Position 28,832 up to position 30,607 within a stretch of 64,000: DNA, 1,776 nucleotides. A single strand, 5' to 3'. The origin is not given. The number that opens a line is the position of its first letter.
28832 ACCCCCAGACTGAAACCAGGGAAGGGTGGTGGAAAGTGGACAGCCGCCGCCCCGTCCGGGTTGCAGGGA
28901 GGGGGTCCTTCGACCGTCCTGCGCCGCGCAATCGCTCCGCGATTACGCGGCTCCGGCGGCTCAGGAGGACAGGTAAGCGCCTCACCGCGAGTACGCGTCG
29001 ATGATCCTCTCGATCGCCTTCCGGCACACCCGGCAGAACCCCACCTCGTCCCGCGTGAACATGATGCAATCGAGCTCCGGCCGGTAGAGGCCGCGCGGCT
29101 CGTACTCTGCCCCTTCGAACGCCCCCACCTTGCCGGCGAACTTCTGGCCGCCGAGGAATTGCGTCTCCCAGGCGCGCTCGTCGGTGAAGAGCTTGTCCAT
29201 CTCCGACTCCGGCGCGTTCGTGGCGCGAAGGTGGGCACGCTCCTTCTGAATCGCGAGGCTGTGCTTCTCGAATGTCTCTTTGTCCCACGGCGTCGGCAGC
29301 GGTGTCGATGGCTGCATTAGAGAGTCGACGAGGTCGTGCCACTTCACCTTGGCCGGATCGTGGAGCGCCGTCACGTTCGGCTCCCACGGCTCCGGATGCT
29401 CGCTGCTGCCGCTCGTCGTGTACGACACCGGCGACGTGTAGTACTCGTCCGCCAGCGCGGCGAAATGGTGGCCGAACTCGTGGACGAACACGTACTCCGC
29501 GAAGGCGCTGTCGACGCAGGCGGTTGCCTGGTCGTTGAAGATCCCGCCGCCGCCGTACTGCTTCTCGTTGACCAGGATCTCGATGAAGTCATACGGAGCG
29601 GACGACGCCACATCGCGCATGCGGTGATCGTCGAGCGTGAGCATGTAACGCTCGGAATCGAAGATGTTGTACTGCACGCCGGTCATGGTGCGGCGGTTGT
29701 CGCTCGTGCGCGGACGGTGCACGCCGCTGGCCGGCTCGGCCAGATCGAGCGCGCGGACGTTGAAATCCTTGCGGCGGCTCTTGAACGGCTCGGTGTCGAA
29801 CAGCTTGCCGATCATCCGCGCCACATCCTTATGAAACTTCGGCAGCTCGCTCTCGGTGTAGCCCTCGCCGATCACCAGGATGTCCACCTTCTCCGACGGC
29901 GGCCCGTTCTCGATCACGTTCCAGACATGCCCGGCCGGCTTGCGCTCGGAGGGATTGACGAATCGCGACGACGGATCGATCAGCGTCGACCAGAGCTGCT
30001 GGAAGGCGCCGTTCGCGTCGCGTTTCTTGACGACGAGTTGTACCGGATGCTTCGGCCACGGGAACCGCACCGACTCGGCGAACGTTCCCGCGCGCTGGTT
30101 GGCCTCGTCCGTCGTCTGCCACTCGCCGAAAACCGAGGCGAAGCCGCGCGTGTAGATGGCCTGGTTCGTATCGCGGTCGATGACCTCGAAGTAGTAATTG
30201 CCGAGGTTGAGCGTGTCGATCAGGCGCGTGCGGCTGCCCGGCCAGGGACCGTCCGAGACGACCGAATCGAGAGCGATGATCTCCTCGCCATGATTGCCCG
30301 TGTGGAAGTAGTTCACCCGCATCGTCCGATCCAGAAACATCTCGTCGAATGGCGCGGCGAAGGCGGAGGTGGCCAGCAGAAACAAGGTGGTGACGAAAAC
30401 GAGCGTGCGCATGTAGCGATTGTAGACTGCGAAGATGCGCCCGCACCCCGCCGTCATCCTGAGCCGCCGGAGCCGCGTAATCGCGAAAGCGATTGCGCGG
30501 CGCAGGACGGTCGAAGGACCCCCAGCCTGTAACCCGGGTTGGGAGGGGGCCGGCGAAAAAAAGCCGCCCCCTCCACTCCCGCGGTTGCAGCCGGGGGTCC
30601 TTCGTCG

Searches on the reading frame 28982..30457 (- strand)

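Call 73: search_protein_families(library=pfam, proteins=[window:28982-30457:-], max_evalue=0.00001)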
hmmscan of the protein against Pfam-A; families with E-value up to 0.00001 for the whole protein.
window:28982-30457:- (491 aa): 2 families
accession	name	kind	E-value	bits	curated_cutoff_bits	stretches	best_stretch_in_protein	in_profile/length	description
PF09471.16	Peptidase_M64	-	2.7e-113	378.5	26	1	182-486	4-302/302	IgA Peptidase M64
PF16217.10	M64_N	-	2.5e-39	134.1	27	1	37-156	2-121/122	Peptidase M64 N-terminus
